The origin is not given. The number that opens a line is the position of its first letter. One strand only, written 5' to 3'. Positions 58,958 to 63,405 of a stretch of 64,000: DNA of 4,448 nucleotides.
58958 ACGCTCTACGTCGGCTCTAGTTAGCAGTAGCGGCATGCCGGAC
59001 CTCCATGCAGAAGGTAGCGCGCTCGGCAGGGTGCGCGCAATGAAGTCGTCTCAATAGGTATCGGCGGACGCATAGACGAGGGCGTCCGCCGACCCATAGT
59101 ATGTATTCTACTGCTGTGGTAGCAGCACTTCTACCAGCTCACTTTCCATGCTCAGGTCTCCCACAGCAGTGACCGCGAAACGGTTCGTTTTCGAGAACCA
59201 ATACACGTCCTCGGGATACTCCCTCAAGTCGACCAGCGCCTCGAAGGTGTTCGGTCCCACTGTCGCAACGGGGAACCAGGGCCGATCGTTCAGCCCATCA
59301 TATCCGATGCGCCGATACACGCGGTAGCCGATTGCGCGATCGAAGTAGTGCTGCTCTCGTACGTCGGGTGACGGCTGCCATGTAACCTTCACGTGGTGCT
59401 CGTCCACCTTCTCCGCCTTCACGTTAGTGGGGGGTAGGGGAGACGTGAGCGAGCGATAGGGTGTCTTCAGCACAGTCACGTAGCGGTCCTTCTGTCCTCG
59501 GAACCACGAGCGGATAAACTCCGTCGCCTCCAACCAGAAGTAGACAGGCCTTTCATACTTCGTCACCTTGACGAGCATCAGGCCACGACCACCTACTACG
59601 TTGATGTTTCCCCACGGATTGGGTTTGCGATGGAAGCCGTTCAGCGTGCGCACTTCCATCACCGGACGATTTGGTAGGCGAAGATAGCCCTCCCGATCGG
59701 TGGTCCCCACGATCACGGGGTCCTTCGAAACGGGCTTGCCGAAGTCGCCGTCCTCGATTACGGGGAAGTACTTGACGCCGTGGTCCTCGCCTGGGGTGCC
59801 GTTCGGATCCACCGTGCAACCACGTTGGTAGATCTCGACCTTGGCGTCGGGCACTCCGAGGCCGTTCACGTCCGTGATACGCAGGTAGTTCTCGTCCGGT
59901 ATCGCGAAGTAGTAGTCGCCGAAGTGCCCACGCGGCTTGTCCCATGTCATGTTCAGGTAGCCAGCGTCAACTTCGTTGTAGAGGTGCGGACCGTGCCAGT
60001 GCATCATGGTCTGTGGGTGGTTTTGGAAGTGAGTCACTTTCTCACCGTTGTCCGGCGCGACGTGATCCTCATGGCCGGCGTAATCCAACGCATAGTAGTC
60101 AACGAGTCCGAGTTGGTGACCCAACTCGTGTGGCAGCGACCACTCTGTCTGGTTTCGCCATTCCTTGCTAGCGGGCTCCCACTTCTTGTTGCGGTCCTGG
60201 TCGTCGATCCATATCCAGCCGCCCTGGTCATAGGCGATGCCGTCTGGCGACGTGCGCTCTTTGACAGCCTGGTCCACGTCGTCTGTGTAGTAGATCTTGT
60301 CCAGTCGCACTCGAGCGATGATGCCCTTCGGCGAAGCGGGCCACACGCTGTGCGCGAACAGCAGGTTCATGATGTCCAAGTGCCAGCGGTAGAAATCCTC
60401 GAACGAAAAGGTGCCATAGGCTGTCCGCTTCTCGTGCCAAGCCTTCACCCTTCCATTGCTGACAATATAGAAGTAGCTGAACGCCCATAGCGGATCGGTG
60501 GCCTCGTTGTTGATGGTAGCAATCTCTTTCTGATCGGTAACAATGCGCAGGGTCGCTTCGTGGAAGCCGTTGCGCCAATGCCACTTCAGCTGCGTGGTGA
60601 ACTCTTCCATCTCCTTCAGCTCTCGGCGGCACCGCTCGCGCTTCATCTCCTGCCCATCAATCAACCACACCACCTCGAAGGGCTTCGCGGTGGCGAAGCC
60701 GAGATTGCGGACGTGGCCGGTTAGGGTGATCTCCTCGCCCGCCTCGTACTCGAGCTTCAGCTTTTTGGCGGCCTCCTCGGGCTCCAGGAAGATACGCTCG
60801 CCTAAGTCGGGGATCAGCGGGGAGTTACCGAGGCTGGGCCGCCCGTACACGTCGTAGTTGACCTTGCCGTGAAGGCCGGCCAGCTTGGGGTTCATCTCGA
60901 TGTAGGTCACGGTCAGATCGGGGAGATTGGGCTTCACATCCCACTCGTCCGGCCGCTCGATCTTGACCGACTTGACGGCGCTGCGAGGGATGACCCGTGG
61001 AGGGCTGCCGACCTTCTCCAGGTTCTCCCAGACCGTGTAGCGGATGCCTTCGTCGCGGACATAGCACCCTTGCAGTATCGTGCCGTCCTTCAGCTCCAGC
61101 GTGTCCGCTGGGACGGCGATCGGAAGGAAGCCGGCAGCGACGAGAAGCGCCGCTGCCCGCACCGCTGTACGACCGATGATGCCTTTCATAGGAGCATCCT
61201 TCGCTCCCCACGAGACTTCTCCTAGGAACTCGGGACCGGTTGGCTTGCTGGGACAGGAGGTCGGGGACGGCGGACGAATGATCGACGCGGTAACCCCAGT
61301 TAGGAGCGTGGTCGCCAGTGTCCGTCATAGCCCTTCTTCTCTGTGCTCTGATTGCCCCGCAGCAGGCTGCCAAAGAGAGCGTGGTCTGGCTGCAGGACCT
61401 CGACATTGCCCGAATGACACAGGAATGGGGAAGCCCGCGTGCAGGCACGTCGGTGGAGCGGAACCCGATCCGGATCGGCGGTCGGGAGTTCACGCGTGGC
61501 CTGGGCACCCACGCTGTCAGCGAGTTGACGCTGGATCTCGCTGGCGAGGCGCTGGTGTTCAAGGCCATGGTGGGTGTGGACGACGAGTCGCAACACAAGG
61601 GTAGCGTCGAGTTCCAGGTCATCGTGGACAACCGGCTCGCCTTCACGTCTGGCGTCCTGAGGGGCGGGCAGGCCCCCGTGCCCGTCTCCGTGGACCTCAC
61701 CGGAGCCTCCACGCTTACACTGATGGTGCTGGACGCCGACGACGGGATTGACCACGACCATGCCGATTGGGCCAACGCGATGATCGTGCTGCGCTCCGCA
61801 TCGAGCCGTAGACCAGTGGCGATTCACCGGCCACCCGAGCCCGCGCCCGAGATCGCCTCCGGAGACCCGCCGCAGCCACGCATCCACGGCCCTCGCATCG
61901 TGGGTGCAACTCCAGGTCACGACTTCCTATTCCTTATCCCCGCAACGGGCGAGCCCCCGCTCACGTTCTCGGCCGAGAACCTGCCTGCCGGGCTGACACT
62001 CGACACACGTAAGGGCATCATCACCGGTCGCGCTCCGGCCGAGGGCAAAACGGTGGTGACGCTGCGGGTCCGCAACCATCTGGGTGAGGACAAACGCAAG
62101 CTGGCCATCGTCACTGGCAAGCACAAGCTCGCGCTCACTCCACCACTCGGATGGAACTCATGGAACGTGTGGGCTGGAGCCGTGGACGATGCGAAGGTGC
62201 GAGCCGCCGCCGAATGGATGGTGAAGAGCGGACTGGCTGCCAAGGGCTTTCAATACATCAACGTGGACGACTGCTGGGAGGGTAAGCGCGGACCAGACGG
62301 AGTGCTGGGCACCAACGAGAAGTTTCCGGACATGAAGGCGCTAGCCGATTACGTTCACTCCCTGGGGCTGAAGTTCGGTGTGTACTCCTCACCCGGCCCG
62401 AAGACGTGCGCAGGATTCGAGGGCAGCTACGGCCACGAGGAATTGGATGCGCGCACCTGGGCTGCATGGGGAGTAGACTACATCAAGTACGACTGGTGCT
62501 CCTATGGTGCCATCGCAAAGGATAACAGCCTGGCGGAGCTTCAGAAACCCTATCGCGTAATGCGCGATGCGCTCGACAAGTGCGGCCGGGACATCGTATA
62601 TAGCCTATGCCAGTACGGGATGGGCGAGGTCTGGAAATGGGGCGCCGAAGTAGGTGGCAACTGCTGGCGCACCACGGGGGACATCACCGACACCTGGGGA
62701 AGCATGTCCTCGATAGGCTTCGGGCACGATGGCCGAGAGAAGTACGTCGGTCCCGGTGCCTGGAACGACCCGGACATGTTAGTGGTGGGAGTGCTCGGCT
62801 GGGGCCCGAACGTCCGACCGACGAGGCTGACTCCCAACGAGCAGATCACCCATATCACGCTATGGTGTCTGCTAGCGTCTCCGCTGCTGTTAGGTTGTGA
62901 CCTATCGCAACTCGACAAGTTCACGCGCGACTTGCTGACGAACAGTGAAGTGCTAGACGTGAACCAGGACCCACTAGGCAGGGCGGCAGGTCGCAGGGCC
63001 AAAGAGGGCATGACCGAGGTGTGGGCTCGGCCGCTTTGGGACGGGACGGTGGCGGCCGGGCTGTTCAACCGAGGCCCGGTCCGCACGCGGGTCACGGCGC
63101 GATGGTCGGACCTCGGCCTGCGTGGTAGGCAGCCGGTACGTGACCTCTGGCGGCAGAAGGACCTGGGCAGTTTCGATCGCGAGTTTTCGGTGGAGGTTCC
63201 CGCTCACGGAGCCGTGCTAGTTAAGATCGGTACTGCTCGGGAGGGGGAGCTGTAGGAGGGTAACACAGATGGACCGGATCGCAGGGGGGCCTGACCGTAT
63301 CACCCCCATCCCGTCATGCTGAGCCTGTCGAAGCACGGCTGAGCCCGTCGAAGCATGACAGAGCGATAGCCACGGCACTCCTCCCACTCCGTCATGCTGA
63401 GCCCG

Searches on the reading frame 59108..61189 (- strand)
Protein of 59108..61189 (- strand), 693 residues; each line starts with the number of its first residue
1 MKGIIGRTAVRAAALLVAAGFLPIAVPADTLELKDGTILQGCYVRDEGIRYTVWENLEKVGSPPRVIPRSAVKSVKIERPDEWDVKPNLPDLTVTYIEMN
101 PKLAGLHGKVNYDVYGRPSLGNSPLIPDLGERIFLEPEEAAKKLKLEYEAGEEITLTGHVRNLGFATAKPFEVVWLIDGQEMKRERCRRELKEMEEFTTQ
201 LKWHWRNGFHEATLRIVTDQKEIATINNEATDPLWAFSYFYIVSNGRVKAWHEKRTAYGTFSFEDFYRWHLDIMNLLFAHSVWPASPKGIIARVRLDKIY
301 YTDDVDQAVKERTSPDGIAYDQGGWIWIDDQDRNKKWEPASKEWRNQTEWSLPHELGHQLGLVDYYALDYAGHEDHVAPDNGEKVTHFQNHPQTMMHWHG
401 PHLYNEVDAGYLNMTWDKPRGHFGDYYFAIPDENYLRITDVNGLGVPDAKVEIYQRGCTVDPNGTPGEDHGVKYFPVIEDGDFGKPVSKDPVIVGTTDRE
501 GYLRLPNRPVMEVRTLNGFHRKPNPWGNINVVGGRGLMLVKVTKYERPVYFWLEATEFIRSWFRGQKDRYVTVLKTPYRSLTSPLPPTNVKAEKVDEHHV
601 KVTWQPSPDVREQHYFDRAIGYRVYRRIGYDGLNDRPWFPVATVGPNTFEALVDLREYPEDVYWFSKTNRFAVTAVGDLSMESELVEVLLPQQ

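Call 4: search_protein_families(library=pfam, proteins=[window:59108-61189:-], max_evalue=0.1)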
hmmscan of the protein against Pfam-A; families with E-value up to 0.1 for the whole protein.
window:59108-61189:- (693 aa): 2 families
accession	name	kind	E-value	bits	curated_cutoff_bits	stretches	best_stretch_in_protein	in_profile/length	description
PF07705.17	CARDB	-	0.0012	19.4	22.7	1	148-222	15-87/101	CARDB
PF00041.27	fn3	-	0.012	16.2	25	0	586-612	2-27/84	Fibronectin type III domain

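Call 5: search_protein_families(library=ncbifam, proteins=[window:59108-61189:-], max_evalue=0.1)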
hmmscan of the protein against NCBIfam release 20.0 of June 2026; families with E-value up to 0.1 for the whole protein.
window:59108-61189:- (693 aa): 1 family
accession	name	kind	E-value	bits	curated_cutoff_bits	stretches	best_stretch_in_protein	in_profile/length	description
NF041881.1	PTPDL_fam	equivalog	0.001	18.2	200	1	24-85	8-69/339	PTPDL family protein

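Call 7: search_solved_structures(query=window:59108-61189:-, max_evalue=1)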
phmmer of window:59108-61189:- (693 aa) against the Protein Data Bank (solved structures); distinct sequences matched with E-value up to 1: 17.
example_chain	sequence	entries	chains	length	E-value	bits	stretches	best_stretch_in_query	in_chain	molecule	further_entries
6i38_A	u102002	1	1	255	2.1e-08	36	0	313-337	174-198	nv2Pizza6-AYW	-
6i37_A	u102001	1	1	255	2.3e-08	35.9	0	313-337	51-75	nv1Pizza6-AYW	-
6i3b_A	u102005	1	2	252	2.9e-08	35.5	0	313-337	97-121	cPizza6-AYW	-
6f0q_A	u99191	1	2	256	3.2e-08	35.3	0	313-338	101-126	Pizza6-AYW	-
6i3a_A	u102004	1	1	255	3.8e-07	31.8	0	313-337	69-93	v22Pizza6-AYW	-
6i39_A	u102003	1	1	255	1.2e-06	30.1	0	313-337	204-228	v31Pizza6-AYW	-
7zcj_A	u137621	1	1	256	3.1e-05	25.5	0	313-337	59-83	Pizza6-TNH-TSH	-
7zpw_A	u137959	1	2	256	3.2e-05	25.4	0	313-337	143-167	Pizza6-TSK-TSH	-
7zpz_A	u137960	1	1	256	3.2e-05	25.4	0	313-337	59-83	Pizza6-TSR-TSH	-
7zph_A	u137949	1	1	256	5.4e-05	24.7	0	314-337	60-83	Pizza6-TNK-RSH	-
6f0s_A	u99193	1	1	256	5.9e-05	24.6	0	313-338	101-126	Pizza6-SYW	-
7zqg_A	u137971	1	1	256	0.00012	23.6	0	313-338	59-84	Pizza6-KSH-TSH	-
7zq2_A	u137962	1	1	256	0.00018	23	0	313-337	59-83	Pizza6-RSH-TSH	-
6vox_A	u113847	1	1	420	0.12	13.6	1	388-433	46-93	Copper oxidase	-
5c0n_L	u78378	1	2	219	0.38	12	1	26-183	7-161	Fab CA33 light chain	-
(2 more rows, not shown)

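Call 67: find_homologous_proteins(query=window:59108-61189:-, region=90-560)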
Query window:59108-61189:-, residues 90-560 (471 aa): 288 proteins with E <= 0.001 among 3949 candidates; the best 120 are listed.
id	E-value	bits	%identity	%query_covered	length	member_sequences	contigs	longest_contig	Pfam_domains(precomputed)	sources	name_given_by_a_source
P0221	0.0e+0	1133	100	100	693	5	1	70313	-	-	-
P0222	6.9e-250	848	74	100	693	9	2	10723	-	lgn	-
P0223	3.3e-245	833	74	100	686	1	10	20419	-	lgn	-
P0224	7.5e-243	825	95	76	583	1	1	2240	PF12728.14,PF00376.30,PF13411.13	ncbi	-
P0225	1.7e-242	824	71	100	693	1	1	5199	PF07705.18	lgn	-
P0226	2.0e-241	820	71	100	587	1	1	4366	-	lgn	-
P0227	7.4e-239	812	71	100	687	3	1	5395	-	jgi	-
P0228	9.9e-239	811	70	100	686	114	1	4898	-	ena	-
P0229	4.2e-236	803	70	100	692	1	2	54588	-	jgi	-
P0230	3.2e-235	800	69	100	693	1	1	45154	-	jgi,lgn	jgi:hypothetical protein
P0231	1.6e-234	797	69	100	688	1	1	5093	-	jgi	-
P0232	4.7e-234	796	71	100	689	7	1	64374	-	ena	-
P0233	9.6e-234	795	71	100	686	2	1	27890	-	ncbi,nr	ncbi:MAG: hypothetical protein QHI38_06275 [Armatimonadota bacterium]|nr:hypothetical protein [Armat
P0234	1.5e-233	794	71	100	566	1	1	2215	-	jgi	-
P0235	3.6e-232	790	70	99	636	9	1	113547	PF07705.18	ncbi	ncbi:MAG: CARDB domain-containing protein [Armatimonadota bacterium]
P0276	8.6e-213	726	64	100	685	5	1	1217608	-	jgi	jgi:hypothetical protein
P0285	9.4e-211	719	64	100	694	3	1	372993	-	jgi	jgi:hypothetical protein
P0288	4.8e-210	717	61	100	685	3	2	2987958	-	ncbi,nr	ncbi:MAG: fibronectin type III domain-containing protein [Fimbriimonadales bacterium]|nr:MAG: hypoth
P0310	1.1e-205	702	63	100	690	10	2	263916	PF07705.18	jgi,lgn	jgi:hypothetical protein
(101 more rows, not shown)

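Call 88: find_encoding_contigs(protein=P0288, flank=6000, max_places=1)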
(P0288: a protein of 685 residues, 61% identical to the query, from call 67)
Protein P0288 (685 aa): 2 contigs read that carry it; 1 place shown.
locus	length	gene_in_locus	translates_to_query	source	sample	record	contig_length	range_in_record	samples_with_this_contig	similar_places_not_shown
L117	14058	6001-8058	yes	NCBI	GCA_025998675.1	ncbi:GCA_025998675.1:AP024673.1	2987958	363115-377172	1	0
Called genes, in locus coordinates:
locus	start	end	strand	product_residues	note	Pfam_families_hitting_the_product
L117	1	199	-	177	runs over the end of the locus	-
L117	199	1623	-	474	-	PF00206:Lyase_1, PF14698:ASL_C2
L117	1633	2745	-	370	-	PF00730:HhH-GPD, PF00293:NUDIX (weak), PF14815:NUDIX_4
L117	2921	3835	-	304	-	PF13174:TPR_6 (faint), PF13371:TPR_9 (weak), PF07719:TPR_2 (weak), PF13432:TPR_16, PF13414:TPR_11, PF14559:TPR_19 (weak), PF00515:TPR_1 (weak), PF07719:TPR_2, +8 more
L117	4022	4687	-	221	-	PF04011:LemA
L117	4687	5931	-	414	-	PF04536:TPM_phosphatase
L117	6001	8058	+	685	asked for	-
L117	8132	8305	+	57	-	-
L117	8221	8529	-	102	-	PF03091:CutA1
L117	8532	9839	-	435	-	PF05195:AMP_N, PF00557:Peptidase_M24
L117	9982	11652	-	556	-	PF01551:Peptidase_M23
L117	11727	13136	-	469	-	PF13884:Peptidase_S74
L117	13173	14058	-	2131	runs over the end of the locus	PF01833:TIG, PF02210:Laminin_G_2 (faint), PF08480:Disaggr_assoc, PF16640:Big_3_5, PF13385:Laminin_G_3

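Call 89: find_encoding_contigs(protein=P0276, flank=6000, max_places=1)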
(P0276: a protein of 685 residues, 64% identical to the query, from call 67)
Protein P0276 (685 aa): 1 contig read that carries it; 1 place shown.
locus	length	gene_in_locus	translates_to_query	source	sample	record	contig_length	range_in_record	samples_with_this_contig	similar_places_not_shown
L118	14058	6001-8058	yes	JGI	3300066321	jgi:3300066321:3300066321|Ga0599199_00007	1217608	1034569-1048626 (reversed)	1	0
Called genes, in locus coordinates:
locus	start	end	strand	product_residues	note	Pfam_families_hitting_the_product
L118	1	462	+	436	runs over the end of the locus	PF01882:DUF58, PF13519:VWA_2 (weak)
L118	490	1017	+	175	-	-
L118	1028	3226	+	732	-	PF08267:Meth_synt_1, PF01717:Meth_synt_2, PF08267:Meth_synt_1 (weak)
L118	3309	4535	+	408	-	-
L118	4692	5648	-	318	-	PF01548:DEDD_Tnp_IS110, PF02371:Transposase_20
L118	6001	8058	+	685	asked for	-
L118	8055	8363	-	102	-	PF03091:CutA1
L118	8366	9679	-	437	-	PF05195:AMP_N, PF00557:Peptidase_M24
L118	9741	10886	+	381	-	-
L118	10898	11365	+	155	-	PF03449:GreA_GreB_N, PF01272:GreA_GreB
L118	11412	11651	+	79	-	-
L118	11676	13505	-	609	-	-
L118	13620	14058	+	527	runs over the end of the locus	PF01979:Amidohydro_1 (weak), PF07969:Amidohydro_3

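Call 90: find_encoding_contigs(protein=P0285, flank=6000, max_places=1)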
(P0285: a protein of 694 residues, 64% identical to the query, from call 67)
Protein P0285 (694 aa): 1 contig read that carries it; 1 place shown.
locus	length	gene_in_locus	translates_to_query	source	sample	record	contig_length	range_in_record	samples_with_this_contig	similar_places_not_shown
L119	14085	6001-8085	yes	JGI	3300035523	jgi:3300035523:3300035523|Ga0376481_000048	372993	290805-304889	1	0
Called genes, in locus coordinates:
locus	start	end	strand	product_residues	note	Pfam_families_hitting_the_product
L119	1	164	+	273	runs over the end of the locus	PF02548:Pantoate_transf, PF13714:PEP_mutase (weak)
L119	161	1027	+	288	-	PF02569:Pantoate_ligase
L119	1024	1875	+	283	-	PF02749:QRPTase_N, PF01729:QRPTase_C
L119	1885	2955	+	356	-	PF07719:TPR_2 (faint), PF13414:TPR_11 (faint)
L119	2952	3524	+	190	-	PF02245:Pur_DNA_glyco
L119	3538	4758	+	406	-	PF01041:DegT_DnrJ_EryC1, PF00155:Aminotran_1_2 (faint), PF01053:Cys_Met_Meta_PP, PF01212:Beta_elim_lyase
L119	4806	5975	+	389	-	PF04734:Ceramidase_alk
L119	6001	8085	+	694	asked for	-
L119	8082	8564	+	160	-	PF01980:TrmO_N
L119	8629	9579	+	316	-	PF13302:Acetyltransf_3 (faint), PF00583:Acetyltransf_1, PF13508:Acetyltransf_7 (weak), PF00583:Acetyltransf_1 (weak)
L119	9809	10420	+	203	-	-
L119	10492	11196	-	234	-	-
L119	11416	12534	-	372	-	PF04389:Peptidase_M28, PF01546:Peptidase_M20, PF05343:Peptidase_M42 (weak), PF07687:M20_dimer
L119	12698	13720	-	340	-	PF01408:GFO_IDH_MocA, PF22725:GFO_IDH_MocA_C3 (weak)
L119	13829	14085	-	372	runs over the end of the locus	PF00155:Aminotran_1_2, PF01041:DegT_DnrJ_EryC1, PF01212:Beta_elim_lyase (weak)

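Call 91: find_encoding_contigs(protein=P0310, flank=6000, max_places=1)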
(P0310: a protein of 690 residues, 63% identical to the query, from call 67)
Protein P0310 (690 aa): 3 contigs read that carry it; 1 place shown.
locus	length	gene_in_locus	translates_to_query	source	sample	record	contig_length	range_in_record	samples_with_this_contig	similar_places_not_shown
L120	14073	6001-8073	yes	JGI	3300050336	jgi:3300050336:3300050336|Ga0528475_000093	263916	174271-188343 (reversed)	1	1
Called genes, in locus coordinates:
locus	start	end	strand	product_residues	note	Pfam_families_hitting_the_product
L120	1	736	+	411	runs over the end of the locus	PF28597:T2SSF_N, PF00482:T2SSF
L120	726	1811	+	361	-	PF00226:DnaJ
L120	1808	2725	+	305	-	PF02548:Pantoate_transf, PF13714:PEP_mutase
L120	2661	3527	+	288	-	PF02569:Pantoate_ligase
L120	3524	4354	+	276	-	PF02749:QRPTase_N, PF01729:QRPTase_C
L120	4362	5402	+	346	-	PF13176:TPR_7 (faint), PF13432:TPR_16, PF00515:TPR_1 (weak), PF07719:TPR_2 (weak), PF13414:TPR_11 (weak)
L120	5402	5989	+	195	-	PF02245:Pur_DNA_glyco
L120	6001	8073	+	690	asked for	PF07705:CARDB (weak)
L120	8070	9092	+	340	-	PF01008:IF-2B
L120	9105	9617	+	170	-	PF00156:Pribosyltran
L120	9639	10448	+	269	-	PF06182:ABC2_membrane_6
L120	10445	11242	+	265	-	PF06182:ABC2_membrane_6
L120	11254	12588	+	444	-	PF03747:ADP_ribosyl_GH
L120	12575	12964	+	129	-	-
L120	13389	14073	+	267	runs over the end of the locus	PF05690:ThiG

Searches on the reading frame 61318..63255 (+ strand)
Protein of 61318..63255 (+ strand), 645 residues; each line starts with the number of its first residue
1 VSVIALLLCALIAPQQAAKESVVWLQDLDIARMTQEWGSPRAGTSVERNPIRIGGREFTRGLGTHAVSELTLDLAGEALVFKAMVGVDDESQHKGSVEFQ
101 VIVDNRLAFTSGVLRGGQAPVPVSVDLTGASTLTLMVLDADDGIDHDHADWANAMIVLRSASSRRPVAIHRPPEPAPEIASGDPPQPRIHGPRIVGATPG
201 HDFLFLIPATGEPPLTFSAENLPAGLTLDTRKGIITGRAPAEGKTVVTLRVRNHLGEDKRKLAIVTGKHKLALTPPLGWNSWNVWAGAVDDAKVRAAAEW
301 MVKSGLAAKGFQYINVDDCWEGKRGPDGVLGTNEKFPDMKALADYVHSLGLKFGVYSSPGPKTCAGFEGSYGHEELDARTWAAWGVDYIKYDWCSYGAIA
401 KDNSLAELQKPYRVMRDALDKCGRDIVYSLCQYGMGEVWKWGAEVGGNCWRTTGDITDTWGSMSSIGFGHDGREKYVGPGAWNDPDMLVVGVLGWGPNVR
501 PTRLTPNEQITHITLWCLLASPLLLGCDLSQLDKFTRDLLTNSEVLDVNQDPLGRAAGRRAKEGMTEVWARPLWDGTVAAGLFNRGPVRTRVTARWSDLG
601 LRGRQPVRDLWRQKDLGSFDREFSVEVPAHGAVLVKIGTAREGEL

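Call 4: search_protein_families(library=pfam, proteins=[window:61318-63255:+], max_evalue=0.1)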
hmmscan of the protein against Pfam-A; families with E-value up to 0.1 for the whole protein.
window:61318-63255:+ (645 aa): 6 families
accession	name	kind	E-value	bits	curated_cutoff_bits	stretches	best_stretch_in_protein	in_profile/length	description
PF16499.11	Melibiase_2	-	1.8e-55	188.7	23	1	274-551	1-284/284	Alpha galactosidase A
PF08305.17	NPCBM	-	1.3e-45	155.2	23.9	1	23-156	3-136/137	NPCBM/NEW2 domain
PF17801.7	Melibiase_C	-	4.8e-20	71.9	22.9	1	564-637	2-71/71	Alpha galactosidase C-terminal beta sandwich domain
PF05345.18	He_PIG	-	2.2e-06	28.4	24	1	193-256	9-84/96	Putative Ig domain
PF02065.24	Melibiase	-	0.017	14.6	27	1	279-359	45-126/347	Melibiase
PF17450.8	Melibiase_2_C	-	0.04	14.6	22.5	1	558-587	4-34/87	Alpha galactosidase A C-terminal beta sandwich domain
